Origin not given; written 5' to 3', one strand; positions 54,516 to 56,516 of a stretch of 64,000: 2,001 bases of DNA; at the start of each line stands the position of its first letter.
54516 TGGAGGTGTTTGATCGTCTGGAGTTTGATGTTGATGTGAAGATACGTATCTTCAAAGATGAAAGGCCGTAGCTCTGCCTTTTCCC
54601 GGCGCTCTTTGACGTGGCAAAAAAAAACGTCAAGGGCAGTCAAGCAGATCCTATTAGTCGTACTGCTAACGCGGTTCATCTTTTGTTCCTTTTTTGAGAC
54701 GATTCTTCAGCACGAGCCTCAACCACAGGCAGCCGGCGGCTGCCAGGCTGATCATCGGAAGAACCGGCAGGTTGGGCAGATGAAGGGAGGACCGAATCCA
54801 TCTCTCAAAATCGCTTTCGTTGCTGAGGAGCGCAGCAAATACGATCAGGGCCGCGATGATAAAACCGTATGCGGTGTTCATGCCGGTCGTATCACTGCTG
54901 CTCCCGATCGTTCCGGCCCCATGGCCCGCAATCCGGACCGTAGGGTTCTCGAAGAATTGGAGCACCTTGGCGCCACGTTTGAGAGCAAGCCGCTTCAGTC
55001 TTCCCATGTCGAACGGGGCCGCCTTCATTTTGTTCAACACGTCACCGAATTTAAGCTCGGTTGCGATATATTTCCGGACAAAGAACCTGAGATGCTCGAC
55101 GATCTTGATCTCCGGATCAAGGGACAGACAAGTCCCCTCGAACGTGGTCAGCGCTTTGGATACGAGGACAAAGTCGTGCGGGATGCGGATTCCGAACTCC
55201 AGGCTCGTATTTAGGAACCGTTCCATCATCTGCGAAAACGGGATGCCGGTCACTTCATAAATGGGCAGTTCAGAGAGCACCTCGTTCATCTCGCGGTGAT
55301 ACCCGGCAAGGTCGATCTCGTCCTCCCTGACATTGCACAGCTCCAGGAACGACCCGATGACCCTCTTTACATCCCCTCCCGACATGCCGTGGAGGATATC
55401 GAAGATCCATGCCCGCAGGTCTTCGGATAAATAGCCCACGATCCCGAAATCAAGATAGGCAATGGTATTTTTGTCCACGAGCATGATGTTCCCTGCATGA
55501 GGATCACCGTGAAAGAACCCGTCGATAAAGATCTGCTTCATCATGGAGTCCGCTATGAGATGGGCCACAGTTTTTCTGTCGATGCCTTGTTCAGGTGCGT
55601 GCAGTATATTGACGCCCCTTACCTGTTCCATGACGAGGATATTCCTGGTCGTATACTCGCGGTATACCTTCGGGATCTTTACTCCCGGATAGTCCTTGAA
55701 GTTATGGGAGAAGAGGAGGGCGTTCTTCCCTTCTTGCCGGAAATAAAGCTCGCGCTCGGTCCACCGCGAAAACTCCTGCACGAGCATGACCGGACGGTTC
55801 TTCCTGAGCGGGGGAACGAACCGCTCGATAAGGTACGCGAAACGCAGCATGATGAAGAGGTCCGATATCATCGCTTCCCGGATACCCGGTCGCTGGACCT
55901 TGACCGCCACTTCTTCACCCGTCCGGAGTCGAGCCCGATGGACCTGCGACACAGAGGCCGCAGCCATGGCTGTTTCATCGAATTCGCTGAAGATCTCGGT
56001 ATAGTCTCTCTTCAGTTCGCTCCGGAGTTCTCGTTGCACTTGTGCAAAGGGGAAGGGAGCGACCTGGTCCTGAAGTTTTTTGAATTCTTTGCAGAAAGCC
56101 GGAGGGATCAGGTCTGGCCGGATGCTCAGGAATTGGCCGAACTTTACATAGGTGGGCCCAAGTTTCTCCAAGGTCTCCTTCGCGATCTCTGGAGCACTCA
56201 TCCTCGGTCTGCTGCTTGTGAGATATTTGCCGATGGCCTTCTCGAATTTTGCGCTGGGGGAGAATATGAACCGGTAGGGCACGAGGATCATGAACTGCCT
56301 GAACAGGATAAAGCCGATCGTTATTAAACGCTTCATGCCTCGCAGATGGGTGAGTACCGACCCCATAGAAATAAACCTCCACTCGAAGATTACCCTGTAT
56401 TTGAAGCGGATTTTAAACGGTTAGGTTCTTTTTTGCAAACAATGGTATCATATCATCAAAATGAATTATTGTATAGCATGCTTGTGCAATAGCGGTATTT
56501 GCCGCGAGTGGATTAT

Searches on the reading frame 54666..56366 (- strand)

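Call 57: search_protein_families(library=pfam, proteins=[window:54666-56366:-], max_evalue=0.00001)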
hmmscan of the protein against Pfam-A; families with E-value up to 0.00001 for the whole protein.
window:54666-56366:- (566 aa): 1 family
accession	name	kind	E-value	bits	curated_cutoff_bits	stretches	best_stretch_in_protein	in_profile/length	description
PF03109.22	ABC1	-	1.5e-71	240.9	22.9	1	97-337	1-241/244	ABC1 atypical kinase-like domain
